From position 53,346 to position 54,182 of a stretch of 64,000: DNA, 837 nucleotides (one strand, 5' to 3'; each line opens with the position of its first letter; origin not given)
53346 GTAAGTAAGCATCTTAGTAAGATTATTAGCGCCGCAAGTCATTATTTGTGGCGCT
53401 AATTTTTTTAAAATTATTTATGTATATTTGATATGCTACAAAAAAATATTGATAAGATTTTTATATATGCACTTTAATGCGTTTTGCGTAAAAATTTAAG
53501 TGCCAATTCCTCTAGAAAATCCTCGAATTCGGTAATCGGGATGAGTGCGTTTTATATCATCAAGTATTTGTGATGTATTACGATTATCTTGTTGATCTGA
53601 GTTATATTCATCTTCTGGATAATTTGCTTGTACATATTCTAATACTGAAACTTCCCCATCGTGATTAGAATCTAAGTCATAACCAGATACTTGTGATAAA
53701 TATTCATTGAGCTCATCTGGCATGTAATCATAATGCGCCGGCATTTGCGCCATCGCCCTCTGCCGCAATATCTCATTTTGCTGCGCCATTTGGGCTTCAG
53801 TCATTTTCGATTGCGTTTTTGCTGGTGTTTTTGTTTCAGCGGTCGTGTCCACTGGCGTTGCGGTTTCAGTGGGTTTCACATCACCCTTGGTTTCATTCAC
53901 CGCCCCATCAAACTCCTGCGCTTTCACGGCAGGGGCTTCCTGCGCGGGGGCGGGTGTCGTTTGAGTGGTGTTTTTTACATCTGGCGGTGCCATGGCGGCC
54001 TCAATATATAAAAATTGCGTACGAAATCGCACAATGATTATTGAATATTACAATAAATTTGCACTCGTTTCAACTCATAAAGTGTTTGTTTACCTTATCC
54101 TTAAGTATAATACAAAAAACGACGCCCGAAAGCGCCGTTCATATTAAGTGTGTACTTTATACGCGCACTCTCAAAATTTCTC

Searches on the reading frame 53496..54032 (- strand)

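Call 4: search_protein_families(library=pfam, proteins=[window:53496-54032:-], max_evalue=1)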
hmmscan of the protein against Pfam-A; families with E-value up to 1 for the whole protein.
window:53496-54032:- (178 aa): 2 families
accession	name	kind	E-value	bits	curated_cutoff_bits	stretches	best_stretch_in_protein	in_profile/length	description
PF16494.10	Na_Ca_ex_C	-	0.11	13.4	25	0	124-168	40-88/137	C-terminal extension of sodium/calcium exchanger domain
PF00566.25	RabGAP-TBC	-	0.16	12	25.2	1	134-167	28-60/216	Rab-GTPase-TBC domain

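Call 38: search_protein_families(library=ncbifam, proteins=[window:53496-53990:-], max_evalue=1)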
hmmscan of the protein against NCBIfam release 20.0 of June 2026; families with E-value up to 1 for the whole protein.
window:53496-53990:- (164 aa): 2 families
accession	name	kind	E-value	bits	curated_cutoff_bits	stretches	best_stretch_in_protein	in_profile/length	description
NF008975.0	PRK12323.1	equivalog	0.042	12.5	875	1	6-141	419-551/709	DNA polymerase III subunit gamma/tau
NF040562.1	PrimPol_Db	equivalog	0.19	10.9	200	1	18-104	182-269/335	CRISPR-associated primase-polymerase type B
